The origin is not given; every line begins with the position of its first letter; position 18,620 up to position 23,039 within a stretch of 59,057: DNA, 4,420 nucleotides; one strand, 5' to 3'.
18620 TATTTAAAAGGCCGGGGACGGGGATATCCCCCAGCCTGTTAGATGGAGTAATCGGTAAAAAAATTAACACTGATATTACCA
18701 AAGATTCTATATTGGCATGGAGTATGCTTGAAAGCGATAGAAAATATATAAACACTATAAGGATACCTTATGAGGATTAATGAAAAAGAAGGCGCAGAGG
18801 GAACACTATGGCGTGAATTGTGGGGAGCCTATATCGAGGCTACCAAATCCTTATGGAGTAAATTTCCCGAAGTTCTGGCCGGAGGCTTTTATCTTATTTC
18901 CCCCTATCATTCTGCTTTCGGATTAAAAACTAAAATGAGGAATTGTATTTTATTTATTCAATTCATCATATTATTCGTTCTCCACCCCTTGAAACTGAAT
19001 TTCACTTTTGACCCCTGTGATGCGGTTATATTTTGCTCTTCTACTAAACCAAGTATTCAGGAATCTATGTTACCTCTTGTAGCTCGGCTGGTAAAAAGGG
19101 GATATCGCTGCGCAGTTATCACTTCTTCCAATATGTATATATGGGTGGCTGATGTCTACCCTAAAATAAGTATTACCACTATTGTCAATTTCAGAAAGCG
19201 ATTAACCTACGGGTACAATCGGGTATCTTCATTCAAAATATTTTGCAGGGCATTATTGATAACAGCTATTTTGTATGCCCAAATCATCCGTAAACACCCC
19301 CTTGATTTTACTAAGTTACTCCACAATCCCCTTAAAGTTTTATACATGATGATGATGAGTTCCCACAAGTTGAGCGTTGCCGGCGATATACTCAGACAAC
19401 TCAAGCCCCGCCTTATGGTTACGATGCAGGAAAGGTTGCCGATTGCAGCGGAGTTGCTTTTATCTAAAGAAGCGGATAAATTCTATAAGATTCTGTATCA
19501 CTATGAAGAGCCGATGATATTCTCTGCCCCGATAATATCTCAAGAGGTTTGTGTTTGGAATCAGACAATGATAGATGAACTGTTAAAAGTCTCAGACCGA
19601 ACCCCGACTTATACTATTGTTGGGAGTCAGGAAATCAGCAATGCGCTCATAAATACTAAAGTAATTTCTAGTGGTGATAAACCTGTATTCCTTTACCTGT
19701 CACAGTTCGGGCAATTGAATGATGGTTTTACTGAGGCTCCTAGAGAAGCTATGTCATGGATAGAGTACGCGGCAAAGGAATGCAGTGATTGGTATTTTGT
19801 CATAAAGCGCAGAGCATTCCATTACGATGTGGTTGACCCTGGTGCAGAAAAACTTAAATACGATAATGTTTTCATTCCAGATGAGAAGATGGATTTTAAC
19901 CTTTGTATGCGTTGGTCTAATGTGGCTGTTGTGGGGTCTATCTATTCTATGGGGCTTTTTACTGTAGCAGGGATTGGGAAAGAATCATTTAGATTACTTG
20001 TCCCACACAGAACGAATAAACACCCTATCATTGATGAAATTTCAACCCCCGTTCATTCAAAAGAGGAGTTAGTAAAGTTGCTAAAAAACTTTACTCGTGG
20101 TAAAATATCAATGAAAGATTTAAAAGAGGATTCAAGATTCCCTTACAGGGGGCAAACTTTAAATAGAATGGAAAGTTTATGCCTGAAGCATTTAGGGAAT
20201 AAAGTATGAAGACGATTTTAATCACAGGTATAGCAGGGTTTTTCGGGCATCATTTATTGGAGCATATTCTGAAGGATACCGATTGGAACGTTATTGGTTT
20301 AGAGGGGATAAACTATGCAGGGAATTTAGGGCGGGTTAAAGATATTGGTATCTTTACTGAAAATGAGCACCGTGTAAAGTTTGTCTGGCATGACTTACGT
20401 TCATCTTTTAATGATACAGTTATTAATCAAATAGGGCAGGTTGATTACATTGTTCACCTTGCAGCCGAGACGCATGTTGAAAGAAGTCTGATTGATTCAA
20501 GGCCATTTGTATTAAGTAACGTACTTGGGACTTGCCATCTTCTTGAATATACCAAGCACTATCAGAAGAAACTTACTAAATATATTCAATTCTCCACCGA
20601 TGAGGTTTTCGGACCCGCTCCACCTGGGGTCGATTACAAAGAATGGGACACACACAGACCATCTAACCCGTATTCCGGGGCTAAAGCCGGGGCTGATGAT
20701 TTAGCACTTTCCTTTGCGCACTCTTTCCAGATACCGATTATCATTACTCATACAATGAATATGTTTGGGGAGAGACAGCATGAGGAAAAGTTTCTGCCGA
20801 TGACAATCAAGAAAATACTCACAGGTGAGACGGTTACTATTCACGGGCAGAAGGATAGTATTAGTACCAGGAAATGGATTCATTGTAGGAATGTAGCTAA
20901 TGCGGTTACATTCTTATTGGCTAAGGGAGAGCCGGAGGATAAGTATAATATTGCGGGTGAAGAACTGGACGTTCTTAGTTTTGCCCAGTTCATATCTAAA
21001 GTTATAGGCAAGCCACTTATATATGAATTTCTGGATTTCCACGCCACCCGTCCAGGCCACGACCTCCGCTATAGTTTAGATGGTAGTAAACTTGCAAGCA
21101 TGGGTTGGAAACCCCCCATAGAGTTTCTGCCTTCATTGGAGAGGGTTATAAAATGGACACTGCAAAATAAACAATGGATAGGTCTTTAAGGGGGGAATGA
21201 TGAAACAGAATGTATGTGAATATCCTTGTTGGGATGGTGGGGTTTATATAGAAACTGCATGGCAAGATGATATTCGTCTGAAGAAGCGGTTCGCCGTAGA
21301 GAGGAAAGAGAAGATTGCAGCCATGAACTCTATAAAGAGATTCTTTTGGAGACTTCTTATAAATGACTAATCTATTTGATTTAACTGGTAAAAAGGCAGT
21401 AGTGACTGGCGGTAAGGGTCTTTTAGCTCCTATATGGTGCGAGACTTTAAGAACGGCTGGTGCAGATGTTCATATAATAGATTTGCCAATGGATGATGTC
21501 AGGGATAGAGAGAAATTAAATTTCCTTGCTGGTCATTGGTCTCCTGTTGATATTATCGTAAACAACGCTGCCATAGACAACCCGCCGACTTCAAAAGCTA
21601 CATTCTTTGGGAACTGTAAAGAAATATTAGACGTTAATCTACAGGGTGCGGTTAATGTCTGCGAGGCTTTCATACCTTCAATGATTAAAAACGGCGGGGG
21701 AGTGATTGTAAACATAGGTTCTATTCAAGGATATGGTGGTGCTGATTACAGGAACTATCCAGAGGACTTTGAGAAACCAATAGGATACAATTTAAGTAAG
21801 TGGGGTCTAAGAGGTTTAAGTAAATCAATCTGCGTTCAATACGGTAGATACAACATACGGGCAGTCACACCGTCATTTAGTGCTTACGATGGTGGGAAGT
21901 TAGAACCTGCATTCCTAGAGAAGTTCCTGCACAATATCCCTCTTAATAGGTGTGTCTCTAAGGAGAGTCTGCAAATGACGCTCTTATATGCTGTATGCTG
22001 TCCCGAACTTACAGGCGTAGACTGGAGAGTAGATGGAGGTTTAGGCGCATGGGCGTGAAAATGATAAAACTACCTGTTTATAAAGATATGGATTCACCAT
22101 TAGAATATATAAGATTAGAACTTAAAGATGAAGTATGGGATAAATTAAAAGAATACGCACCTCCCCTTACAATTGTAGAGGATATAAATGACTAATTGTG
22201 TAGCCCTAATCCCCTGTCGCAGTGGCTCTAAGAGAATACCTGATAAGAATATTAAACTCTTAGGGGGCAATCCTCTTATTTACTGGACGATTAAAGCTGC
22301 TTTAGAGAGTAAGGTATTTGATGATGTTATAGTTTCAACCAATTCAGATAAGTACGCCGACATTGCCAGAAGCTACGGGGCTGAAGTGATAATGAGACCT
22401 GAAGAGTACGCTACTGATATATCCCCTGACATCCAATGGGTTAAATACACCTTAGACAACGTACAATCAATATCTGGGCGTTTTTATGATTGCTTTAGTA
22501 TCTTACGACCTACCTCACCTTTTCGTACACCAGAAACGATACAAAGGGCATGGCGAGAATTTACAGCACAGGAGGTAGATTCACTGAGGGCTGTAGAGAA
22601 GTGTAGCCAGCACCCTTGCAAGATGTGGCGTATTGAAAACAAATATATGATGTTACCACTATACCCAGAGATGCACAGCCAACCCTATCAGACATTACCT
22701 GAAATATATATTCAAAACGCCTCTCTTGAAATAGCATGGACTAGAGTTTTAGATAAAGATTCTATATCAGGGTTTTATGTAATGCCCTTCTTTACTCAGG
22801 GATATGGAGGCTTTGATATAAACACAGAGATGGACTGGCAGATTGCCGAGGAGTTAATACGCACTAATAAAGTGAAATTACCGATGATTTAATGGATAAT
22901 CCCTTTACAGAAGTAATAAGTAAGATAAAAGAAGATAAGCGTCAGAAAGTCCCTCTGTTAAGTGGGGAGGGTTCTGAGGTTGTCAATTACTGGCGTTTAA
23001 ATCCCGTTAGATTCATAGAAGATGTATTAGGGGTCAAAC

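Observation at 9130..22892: A 13.8 kb nonulosonic-acid (sialic-like) and deoxy-sugar biosynthesis island wired into the late operon of a siphovirus-type phage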

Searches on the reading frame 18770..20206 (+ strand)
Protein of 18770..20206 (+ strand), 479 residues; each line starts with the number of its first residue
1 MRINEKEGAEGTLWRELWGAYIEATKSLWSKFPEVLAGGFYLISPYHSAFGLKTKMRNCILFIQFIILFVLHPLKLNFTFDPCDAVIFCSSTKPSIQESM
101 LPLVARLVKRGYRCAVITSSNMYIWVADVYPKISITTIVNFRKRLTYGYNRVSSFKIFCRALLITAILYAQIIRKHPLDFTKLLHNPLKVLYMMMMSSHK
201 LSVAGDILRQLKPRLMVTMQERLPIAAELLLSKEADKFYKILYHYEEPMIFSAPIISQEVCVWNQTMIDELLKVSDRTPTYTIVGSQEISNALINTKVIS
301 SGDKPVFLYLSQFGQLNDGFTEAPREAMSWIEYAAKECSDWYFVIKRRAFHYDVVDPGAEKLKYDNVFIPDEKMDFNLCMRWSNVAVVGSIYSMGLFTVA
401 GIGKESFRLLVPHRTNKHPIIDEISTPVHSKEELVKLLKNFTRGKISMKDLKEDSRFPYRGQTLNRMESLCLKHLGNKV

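Call 5: search_protein_families(library=pfam, proteins=[window:18770-20206:+], max_evalue=0.01)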
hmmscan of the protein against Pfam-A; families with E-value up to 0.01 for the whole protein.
window:18770-20206:+ (479 aa): 0 families

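Call 7: search_protein_families(library=ncbifam, proteins=[window:18770-20206:+], max_evalue=0.001)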
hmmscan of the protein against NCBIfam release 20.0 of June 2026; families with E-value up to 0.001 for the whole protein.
window:18770-20206:+ (479 aa): 0 families

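Call 15: find_related_loci(query=window:18770-20206:+, collection=viral_contigs, flank=10000)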
Query window:18770-20206:+ (479 aa) in viral_contigs; peptide patterns used: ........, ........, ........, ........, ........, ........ (x = any residue, [..] = any of these).
3 stretches matched a pattern, but none encodes a relative of the query by tblastn (E <= 1e-3).

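Call 23: find_homologous_proteins(query=window:18770-20206:+, max_evalue=0.001)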
Query window:18770-20206:+ (479 aa): 4 proteins with E <= 0.001 among 6224 candidates.
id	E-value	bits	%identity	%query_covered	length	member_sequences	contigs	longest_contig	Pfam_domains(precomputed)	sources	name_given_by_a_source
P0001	0.0e+0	1098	100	100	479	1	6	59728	-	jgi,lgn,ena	-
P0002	2.5e-139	483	47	99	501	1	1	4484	-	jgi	jgi:hypothetical protein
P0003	7.2e-125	436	44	100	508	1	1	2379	-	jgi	jgi:hypothetical protein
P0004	5.6e-100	354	39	99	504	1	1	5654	-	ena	-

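Call 24: find_encoding_contigs(protein=P0004, flank=10000, max_places=3)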
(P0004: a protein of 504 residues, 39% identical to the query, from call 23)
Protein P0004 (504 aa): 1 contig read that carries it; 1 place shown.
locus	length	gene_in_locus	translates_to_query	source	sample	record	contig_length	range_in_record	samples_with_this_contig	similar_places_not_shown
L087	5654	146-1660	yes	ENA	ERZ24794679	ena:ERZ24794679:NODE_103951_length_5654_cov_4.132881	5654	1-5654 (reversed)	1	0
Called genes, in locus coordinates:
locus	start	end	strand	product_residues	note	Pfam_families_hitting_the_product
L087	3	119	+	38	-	?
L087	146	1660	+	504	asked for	-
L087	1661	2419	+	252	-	PF03269:DUF268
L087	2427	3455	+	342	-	PF00106:adh_short (weak), PF01073:3Beta_HSD, PF01370:Epimerase, PF02719:Polysacc_synt_2, PF04321:RmlD_sub_bind, PF16363:GDP_Man_Dehyd, PF07993:NAD_binding_4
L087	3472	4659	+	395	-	PF13439:Glyco_transf_4, PF20706:GT4-conflict, PF00534:Glycos_transf_1, PF13692:Glyco_trans_1_4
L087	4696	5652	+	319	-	?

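Call 25: find_encoding_contigs(protein=P0002, flank=10000, max_places=3)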
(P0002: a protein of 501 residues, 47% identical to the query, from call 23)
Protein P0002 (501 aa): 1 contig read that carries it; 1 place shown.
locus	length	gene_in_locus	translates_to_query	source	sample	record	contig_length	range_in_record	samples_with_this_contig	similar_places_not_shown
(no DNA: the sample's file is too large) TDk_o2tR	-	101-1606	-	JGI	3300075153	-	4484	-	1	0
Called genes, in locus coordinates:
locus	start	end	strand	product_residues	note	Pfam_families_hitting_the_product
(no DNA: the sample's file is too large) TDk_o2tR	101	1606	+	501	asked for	-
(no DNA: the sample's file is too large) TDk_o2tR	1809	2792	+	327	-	PF01073:3Beta_HSD, PF01370:Epimerase, PF02719:Polysacc_synt_2, PF04321:RmlD_sub_bind, PF07993:NAD_binding_4, PF16363:GDP_Man_Dehyd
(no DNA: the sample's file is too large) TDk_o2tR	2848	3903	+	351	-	-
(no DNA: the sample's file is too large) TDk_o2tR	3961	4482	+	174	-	?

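Call 52: search_protein_families(library=pfam, proteins=[window:18770-20206:+], max_evalue=10)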
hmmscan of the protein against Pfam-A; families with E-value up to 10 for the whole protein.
window:18770-20206:+ (479 aa): 1 family
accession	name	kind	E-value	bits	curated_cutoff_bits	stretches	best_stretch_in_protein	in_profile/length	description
PF18121.7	TFA2_Winged_2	-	0.015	15.4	26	1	429-453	1-25/60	TFA2 Winged helix domain 2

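Call 56: search_solved_structures(query=A2, max_evalue=10)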
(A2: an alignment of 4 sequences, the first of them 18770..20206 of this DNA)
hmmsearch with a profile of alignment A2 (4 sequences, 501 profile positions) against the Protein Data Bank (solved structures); distinct sequences matched with E-value up to 10: 2.
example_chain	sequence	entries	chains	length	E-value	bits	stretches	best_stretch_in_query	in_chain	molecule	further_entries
1wf0_A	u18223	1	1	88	0.61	11.6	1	325-376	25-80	TAR DNA-binding protein-43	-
3d2w_A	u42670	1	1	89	0.62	11.6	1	325-378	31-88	TAR DNA-binding protein 43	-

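Call 67: predict_structure(alignment_id=A2)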
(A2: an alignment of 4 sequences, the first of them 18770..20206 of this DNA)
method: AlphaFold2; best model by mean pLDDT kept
length: 479 residues; sequences in the alignment: 4
mean_pLDDT: 51.7   pTM: 0.49
mean pLDDT of the five models: 51.7, 50.2, 46.9, 46.5, 42.0
residues with pLDDT >= 90: 2; 70-90: 93; 50-70: 159; < 50: 225
segments of 3 or more residues with pLDDT < 50: 1-12, 44-54, 92-96, 220-225, 244-324, 344-381, 384-428, 442-462
pLDDT, mean of each block of 10 residues (from residue 1): 34 55 67 64 44 53 63 57 80 52 83 82 80 78 64 67 75 63 58 71 77 71 49 57 40 24 31 30 33 36 38 36 52 64 44 28 26 39 44 27 31 31 40 63 33 30 55 65
secondary structure, 60 per line:
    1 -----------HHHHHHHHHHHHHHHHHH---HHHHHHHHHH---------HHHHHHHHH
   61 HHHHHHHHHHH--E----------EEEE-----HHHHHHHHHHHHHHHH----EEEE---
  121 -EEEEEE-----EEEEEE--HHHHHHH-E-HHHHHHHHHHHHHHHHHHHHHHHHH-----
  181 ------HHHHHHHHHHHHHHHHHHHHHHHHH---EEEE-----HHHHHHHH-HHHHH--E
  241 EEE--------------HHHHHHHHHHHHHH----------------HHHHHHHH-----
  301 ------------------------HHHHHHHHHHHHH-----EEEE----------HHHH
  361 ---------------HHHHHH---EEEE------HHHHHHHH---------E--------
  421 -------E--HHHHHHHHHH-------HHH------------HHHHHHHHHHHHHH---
elements in order: H12-29 H33-42 H52-71 E85-88 H94-109 E114-117 E122-127 E133-138 H141-147 H151-175 H187-211 E215-218 H224-231 H233-237 E240-243 H258-271 H288-295 H325-337 E343-346 H357-360 H376-381 E385-388 H395-402 H431-440 H463-476

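Call 76: fold_search(model_id=the predicted structure, library=pdb)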
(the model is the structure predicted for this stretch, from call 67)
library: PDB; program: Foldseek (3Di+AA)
matches with E <= 10: 432; with E <= 0.001: 1
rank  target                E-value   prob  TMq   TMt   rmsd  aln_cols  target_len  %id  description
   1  3mbo_A                3.5e-04  0.99  0.28  0.33  11.3       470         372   11  Crystal Structure of the Glycosyltransferase BaBshA bound with UDP and L-malate (released 2010-09-29)
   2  3mbo_C                1.1e-03  0.97  0.25  0.29  11.6       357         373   12  Crystal Structure of the Glycosyltransferase BaBshA bound with UDP and L-malate (released 2010-09-29)
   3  8qoy                  5.2e-03  0.80  0.27  0.15  13.4       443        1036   11  Capsular polysaccharide synthesis multienzyme of Actinobacillus Pleuropneumoniae serotype 3 (released 2024-07-03)
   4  3mbo_E                6.5e-03  0.85  0.24  0.28  11.4       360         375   11  Crystal Structure of the Glycosyltransferase BaBshA bound with UDP and L-malate (released 2010-09-29)
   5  5xvs_A                8.2e-03  0.91  0.31  0.38  12.5       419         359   11  Crystal structure of UDP-GlcNAc 2-epimerase NeuC complexed with UDP (released 2018-04-11)
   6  1o6c_B                1.1e-02  0.82  0.30  0.36  13.0       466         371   14  Crystal structure of UDP-N-acetylglucosamine 2-epimerase (released 2003-11-25)
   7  5zlr_A                1.4e-02  0.87  0.31  0.38  12.5       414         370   10  Structure of NeuC (released 2018-05-16)
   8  4fkz_A                2.1e-02  0.60  0.23  0.26  12.7       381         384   12  Crystal structure of Bacillus subtilis UDP-GlcNAc 2-epimerase in complex with UDP-GlcNAc and UDP (released 2013-05-08)
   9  3d0r_A                2.4e-02  0.47  0.20  0.23  13.7       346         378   11  Crystal structure of calG3 from Micromonospora echinospora determined in space group P2(1) (released 2008-06-24)
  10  3mbo_D                2.7e-02  0.75  0.25  0.30  11.2       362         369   10  Crystal Structure of the Glycosyltransferase BaBshA bound with UDP and L-malate (released 2010-09-29)
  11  3mbo_F                2.7e-02  0.69  0.25  0.29  11.0       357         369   10  Crystal Structure of the Glycosyltransferase BaBshA bound with UDP and L-malate (released 2010-09-29)
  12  3beo_A                3.0e-02  0.66  0.28  0.33  13.1       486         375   10  A Structural Basis for the allosteric regulation of non-hydrolyzing UDP-GlcNAc 2-epimerases (released 2008-02-19)
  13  5d01_A                3.2e-02  0.80  0.25  0.31  10.1       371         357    9  Crystal structure of BshA from B. subtilis complexed with N-acetylglucosaminyl-malate (released 2016-09-07)
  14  4zht_C                3.2e-02  0.72  0.29  0.34  14.3       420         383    9  Crystal structure of UDP-GlcNAc 2-epimerase (released 2016-06-01)
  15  6vlc_B                3.2e-02  0.66  0.26  0.31  13.8       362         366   12  Crystal structure of UDP-GlcNAc 2-epimerase from Neisseria meningitidis bound to UDP-GlcNAc (released 2020-11-11)
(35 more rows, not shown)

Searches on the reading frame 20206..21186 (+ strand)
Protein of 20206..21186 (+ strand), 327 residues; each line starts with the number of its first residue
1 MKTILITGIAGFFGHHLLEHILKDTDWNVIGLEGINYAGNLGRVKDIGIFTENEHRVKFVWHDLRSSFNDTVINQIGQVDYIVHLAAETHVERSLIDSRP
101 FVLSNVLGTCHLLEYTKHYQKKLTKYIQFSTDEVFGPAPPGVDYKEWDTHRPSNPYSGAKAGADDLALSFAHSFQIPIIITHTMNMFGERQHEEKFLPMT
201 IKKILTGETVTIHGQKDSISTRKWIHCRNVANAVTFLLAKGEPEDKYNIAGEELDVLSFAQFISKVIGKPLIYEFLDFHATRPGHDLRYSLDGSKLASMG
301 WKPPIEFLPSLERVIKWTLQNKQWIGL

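Call 5: search_protein_families(library=pfam, proteins=[window:20206-21186:+], max_evalue=0.01)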
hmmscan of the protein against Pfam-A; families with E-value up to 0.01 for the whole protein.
window:20206-21186:+ (327 aa): 6 families
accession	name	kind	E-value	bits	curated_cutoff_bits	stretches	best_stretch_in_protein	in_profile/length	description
PF16363.11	GDP_Man_Dehyd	-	8.5e-48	163.9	27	1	5-307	1-325/332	GDP-mannose 4,6 dehydratase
PF01370.27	Epimerase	-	3.7e-43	148.1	20.9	1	4-250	1-240/240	NAD dependent epimerase/dehydratase family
PF04321.23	RmlD_sub_bind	-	4.8e-10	39.4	27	1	3-268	2-232/287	RmlD substrate binding domain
PF07993.18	NAD_binding_4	-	2.7e-09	37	20.1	1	6-181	1-202/258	Male sterility protein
PF02719.21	Polysacc_synt_2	-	2.6e-07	30.6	20.2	1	4-137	1-134/293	Polysaccharide biosynthesis protein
PF01073.25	3Beta_HSD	-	8.3e-07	28.7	22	1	5-234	1-225/280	3-beta hydroxysteroid dehydrogenase/isomerase family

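Call 7: search_protein_families(library=ncbifam, proteins=[window:20206-21186:+], max_evalue=0.001)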
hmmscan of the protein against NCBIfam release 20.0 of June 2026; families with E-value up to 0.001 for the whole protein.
window:20206-21186:+ (327 aa): 22 families
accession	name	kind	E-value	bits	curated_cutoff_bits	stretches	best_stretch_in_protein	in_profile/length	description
TIGR01181.1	dTDP_gluc_dehyt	equivalog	1.2e-73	248.1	365.1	1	4-325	2-318/321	dTDP-glucose 4,6-dehydratase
NF007490.0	PRK10084.1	subfamily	3.4e-52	177.6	649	1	4-325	3-341/361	dTDP-glucose 4,6-dehydratase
NF007582.0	PRK10217.1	equivalog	2.4e-47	161.8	698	1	1-325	1-338/355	dTDP-glucose 4,6-dehydratase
TIGR04180.1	EDH_00030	hypoth_equivalog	2.8e-31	108.7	475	1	4-271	1-260/297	NAD-dependent 4,6-dehydratase LegB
TIGR01179.1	galE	equivalog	2.2e-17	62.9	262.3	1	4-321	2-328/332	UDP-glucose 4-epimerase GalE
NF011728.1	PRK15181.1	equivalog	2.7e-16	59.5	760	1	2-234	16-245/348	Vi polysaccharide biosynthesis UDP-N-acetylglucosaminuronic acid C-4 epimerase TviC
TIGR01472.1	gmd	equivalog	6.9e-16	58.4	415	1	3-273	2-274/342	GDP-mannose 4,6-dehydratase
TIGR02622.1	CDP_4_6_dhtase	equivalog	2.1e-15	56.7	278.45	1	2-318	5-330/352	CDP-glucose 4,6-dehydratase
NF047922.1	GDPFucSynFcl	equivalog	7.8e-10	38.7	500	1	207-323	194-306/308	GDP-L-fucose synthase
TIGR02197.1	heptose_epim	equivalog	8.6e-10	38.3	274.6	1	4-249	1-241/316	ADP-glyceromanno-heptose 6-epimerase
NF007956.0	PRK10675.1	subfamily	9.1e-09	34.9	394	1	3-276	2-289/338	UDP-glucose 4-epimerase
TIGR01746.1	Thioester-redct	subfamily_domain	1e-08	34.8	213.35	1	3-271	1-284/371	thioester reductase domain-containing protein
TIGR01214.1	rmlD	equivalog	1.2e-08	34.4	224.05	1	3-269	1-228/285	dTDP-4-dehydrorhamnose reductase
NF008872.0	PRK11908.1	equivalog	5.3e-08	32.3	294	1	1-89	1-79/349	bifunctional UDP-4-keto-pentose/UDP-xylose synthase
TIGR03589.1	PseB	equivalog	1.3e-07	30.9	407.75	1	2-137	5-131/324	UDP-N-acetylglucosamine 4,6-dehydratase (inverting)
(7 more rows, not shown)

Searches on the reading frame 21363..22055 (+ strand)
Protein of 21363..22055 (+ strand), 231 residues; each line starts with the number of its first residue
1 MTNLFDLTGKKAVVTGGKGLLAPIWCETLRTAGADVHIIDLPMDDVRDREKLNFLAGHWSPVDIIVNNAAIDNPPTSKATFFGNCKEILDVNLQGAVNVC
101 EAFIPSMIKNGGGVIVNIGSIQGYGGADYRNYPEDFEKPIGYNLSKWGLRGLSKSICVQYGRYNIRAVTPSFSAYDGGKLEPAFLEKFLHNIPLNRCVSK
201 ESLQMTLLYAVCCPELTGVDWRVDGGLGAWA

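Call 5: search_protein_families(library=pfam, proteins=[window:21363-22055:+], max_evalue=0.01)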
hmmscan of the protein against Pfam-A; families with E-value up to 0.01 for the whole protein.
window:21363-22055:+ (231 aa): 3 families
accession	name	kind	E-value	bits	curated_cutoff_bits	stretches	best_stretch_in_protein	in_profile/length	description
PF00106.31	adh_short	-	4.8e-20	72.3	26.6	1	28-168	43-175/195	short chain dehydrogenase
PF13561.12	adh_short_C2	-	2.1e-16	60.7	27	1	53-227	63-235/236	Enoyl-(Acyl carrier protein) reductase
PF01370.27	Epimerase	-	5.6e-05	23.1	20.9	1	13-161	2-161/240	NAD dependent epimerase/dehydratase family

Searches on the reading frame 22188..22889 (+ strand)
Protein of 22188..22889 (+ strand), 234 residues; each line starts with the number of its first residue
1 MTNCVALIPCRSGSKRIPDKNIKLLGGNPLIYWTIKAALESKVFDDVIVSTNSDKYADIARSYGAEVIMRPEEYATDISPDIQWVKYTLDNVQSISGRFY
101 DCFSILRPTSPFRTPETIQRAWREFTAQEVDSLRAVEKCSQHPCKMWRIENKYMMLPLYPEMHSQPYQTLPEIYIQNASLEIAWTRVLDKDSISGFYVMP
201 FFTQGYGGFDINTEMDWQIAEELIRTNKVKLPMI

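Call 5: search_protein_families(library=pfam, proteins=[window:22188-22889:+], max_evalue=0.01)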
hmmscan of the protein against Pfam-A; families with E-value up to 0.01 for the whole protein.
window:22188-22889:+ (234 aa): 2 families
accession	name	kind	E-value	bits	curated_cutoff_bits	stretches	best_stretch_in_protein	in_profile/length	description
PF02348.25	CTP_transf_3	-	7e-25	88.6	22.6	1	5-123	1-119/217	Cytidylyltransferase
PF12804.13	NTP_transf_3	-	2.8e-05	24.8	27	1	19-73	15-68/160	MobA-like NTP transferase domain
